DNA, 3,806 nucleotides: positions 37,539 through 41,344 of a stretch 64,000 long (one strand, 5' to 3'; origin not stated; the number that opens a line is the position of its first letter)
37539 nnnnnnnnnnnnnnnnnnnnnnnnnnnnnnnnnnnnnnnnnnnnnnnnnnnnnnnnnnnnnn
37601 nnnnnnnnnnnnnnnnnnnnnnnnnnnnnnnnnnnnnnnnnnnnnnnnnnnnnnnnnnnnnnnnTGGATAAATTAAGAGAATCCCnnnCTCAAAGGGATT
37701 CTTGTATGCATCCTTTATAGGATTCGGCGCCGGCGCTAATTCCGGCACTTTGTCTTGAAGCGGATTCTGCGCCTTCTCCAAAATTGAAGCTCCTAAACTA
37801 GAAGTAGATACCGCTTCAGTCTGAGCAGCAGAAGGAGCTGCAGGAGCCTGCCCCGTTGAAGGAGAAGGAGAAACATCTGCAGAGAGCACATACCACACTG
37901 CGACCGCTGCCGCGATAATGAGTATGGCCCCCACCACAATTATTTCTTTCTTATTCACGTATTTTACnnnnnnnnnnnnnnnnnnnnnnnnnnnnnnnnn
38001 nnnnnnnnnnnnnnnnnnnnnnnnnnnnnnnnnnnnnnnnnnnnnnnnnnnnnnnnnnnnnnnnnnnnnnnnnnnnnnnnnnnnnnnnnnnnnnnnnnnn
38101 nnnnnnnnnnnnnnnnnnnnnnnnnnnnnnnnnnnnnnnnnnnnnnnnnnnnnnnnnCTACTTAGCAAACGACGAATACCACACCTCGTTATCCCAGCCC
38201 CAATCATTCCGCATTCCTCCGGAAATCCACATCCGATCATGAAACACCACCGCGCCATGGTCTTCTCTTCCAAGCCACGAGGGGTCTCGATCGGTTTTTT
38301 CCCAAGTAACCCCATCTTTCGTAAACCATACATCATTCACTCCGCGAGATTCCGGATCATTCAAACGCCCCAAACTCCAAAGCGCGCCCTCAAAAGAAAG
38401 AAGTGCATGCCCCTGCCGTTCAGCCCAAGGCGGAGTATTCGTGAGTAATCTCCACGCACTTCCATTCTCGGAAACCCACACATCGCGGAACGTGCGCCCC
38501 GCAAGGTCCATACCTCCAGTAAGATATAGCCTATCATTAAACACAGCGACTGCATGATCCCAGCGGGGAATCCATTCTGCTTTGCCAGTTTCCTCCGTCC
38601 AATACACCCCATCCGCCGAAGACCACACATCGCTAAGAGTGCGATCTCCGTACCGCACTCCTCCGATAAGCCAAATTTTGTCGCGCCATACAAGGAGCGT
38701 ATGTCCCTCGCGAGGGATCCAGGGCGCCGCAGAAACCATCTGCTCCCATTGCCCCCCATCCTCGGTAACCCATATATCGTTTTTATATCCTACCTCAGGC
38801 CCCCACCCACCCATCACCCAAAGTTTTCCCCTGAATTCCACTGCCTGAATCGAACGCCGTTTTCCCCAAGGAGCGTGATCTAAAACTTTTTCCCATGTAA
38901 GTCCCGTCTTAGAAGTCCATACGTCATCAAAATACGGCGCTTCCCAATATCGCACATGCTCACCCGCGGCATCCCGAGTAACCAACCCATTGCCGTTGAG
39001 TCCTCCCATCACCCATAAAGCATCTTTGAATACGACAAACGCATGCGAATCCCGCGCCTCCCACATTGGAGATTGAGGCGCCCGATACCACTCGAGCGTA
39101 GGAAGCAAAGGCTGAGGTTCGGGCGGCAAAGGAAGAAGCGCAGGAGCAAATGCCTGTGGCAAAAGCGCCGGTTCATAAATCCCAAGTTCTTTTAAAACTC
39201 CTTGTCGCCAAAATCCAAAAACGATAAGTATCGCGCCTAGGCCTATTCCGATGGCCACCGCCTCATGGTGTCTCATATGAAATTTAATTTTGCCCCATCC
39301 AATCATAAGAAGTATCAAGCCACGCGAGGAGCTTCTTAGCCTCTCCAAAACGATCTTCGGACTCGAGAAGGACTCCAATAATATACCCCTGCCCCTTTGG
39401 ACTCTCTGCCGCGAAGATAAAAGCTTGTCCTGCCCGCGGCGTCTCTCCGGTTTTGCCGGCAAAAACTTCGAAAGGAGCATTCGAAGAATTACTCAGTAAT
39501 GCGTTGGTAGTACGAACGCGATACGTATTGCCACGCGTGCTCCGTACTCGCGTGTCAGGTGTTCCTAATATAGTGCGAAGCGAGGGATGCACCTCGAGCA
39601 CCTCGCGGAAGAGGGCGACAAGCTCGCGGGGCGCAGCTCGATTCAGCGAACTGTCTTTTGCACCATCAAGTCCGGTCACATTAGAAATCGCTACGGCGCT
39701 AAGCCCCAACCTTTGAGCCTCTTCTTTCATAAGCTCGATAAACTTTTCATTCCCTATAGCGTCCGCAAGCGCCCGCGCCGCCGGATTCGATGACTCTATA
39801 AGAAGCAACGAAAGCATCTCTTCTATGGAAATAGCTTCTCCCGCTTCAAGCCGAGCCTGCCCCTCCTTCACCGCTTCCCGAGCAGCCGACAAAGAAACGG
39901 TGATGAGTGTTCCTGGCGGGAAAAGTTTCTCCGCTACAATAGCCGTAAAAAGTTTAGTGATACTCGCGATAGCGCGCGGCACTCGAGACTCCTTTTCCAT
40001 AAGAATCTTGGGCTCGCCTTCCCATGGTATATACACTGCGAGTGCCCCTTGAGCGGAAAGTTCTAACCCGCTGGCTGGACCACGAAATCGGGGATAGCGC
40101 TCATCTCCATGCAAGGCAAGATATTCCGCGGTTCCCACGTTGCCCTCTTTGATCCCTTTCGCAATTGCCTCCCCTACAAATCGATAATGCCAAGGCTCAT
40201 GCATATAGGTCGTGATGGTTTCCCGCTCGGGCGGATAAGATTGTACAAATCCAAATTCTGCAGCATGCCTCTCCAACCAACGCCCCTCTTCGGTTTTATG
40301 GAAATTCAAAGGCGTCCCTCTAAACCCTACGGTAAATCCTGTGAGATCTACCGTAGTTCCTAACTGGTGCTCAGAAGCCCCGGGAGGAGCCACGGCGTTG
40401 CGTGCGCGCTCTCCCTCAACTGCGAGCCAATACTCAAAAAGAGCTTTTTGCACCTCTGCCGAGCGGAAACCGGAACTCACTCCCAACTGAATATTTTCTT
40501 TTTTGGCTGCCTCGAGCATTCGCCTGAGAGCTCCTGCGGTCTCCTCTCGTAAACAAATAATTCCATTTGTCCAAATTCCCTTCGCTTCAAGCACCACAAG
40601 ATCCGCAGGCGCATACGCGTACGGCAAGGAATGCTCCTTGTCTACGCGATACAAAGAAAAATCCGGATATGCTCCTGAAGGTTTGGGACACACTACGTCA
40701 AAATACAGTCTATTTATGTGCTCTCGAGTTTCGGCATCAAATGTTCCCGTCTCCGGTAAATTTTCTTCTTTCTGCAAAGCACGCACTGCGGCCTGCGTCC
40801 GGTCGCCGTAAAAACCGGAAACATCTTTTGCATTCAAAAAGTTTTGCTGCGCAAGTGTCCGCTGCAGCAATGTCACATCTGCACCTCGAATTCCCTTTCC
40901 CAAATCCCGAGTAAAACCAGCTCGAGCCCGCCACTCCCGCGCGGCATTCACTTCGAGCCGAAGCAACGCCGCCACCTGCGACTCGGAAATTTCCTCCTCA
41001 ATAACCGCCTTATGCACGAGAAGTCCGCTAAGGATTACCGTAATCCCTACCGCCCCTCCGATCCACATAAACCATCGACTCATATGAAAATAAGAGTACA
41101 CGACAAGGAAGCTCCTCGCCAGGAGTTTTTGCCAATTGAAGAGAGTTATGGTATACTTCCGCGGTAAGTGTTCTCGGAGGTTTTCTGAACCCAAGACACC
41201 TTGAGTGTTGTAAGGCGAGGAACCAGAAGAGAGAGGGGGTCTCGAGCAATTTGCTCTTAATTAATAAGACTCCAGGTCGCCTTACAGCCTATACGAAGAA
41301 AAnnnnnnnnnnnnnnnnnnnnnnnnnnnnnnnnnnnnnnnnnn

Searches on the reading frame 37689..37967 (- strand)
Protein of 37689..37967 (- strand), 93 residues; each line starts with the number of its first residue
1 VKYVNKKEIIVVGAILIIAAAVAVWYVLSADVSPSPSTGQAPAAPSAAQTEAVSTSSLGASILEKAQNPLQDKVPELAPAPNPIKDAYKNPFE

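Call 49: search_protein_families(library=pfam, proteins=[window:37689-37967:-], max_evalue=1)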
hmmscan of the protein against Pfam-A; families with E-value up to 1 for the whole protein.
seq(93 aa): 0 families

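Call 50: search_protein_families(library=ncbifam, proteins=[window:37689-37967:-], max_evalue=1)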
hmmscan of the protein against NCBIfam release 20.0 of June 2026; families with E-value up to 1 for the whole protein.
seq(93 aa): 6 families
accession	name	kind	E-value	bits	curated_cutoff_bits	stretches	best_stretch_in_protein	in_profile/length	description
NF004285.1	PRK05696.1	equivalog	0.013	15.2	179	1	9-51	23-66/171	flagellar basal body-associated protein FliL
NF052435.1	BamI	equivalog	0.017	15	180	1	6-87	3-80/226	biofilm-associated metzincin protease inhibitor BamI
NF038083.1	CU044_5270_fam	subfamily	0.029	14.2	100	1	9-57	32-78/284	CU044_5270 family protein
TIGR03931.1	T7SS_Rv3446c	hypoth_equivalog_domain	0.048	14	47.6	1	11-55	3-47/194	type VII secretion-associated protein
NF050114.1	Rv3212_fam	equivalog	0.21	10.7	150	1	6-56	3-53/393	Rv3212 family protein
TIGR04361.1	TrbK_Ti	equivalog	0.57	10.6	50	1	9-41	4-34/64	entry exclusion protein TrbK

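Call 74: find_homologous_proteins(query=A5)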
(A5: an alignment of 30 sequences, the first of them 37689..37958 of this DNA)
Query A5 (30 sequences) (90 aa, profile of the alignment): 101 proteins with E <= 0.001 among 2152 candidates.
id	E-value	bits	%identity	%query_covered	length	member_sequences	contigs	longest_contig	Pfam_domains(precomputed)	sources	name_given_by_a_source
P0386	3.4e-20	90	31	100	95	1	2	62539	-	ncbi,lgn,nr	ncbi:MAG: hypothetical protein HYV77_02815 [Candidatus Wildermuthbacteria bacterium]|nr:hypothetical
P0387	8.7e-20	89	40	99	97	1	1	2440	-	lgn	-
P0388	6.5e-19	86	99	100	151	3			-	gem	-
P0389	3.5e-18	84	63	61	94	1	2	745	-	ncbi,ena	-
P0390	4.1e-18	84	65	77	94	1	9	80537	-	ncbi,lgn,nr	ncbi:MAG: hypothetical protein HYY10_00275 [Candidatus Liptonbacteria bacterium]|nr:hypothetical pro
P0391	2.5e-17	81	30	100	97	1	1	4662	-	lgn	-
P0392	4.6e-17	80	33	100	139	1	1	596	-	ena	-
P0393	1.1e-16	79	59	77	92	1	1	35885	-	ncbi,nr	ncbi:MAG: hypothetical protein HYW65_00190 [Candidatus Liptonbacteria bacterium]|nr:hypothetical pro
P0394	1.2e-16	79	41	100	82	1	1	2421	-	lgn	-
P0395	1.8e-16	78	78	36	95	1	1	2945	-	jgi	jgi:hypothetical protein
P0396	2.9e-16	78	61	100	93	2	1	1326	-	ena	-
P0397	6.4e-16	77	42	100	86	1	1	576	-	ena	-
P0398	7.5e-16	76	26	100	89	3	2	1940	-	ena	-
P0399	1.5e-15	75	30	80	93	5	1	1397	-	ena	-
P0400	1.0e-14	73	29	100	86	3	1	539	-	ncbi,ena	-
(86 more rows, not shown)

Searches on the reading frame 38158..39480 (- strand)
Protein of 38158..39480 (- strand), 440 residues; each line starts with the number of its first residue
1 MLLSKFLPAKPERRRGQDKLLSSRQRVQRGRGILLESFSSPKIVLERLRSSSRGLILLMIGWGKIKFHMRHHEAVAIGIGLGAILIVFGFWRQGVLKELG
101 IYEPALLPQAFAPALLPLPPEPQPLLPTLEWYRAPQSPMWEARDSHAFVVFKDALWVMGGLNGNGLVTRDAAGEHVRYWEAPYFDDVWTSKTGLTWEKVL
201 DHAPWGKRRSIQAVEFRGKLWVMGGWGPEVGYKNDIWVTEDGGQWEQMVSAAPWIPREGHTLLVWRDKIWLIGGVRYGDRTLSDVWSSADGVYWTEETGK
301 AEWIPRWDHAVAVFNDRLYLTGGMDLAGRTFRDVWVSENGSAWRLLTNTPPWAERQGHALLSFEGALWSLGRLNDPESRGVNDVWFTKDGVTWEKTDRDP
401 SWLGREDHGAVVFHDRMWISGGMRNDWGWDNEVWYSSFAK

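Call 13: search_protein_families(library=pfam, proteins=[window:38158-39480:-], max_evalue=0.001)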
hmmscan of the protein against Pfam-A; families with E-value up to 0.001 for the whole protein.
window:38158-39480:- (440 aa): 6 families
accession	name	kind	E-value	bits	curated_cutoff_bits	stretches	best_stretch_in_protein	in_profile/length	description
PF24681.1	Kelch_KLHDC2_KLHL20_DRC7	-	8.2e-22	78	50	2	128-287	35-183/221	KLHDC2/KLHL20/DRC7 Kelch-repeats domain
PF01344.31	Kelch_1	-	1.6e-16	59.9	20.1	0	308-336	4-31/46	Kelch motif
PF24981.1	Beta-prop_ATRN-LZTR1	-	2e-13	50.7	50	1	220-287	1-71/289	Attractin/LZTR1 beta-propeller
PF13418.12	Kelch_4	-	1e-09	38.6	21.6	0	305-336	1-33/49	Galactose oxidase, central domain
PF13964.12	Kelch_6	-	3e-09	37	25.3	0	305-336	1-32/50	Kelch motif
PF07646.21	Kelch_2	-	2.3e-06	27.7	21.3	0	308-348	4-46/48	Kelch motif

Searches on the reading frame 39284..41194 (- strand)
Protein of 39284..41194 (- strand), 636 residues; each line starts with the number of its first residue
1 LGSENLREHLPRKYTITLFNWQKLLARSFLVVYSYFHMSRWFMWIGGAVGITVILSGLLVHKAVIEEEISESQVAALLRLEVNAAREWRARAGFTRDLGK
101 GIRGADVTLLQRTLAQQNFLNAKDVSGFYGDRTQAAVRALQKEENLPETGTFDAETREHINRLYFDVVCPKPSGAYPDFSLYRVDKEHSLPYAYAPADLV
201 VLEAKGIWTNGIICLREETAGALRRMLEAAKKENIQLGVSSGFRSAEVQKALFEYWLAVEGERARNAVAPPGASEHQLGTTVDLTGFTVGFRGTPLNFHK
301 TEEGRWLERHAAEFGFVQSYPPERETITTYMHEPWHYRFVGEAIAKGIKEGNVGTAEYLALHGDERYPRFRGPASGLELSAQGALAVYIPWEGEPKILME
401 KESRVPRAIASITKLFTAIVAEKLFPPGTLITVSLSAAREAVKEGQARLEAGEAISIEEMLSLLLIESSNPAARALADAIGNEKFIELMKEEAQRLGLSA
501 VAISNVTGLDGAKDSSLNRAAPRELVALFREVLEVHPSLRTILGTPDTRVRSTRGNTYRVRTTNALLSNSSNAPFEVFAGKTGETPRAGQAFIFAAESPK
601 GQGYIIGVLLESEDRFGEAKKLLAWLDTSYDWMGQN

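Call 13: search_protein_families(library=pfam, proteins=[window:39284-41194:-], max_evalue=0.001)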
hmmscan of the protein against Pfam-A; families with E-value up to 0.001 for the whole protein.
window:39284-41194:- (636 aa): 4 families
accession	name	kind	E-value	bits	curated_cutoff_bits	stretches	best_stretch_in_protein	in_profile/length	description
PF02557.22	VanY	-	7.7e-36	123.2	25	1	215-341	4-131/132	D-alanyl-D-alanine carboxypeptidase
PF00768.25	Peptidase_S11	-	2.8e-26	92.9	27.6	1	396-609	24-234/239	D-alanyl-D-alanine carboxypeptidase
PF01471.23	PG_binding_1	-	2.3e-11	44.1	23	1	103-159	1-56/57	Putative peptidoglycan binding domain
PF13354.11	Beta-lactamase2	-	1.7e-05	24.7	22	1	410-556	24-177/214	Beta-lactamase enzyme family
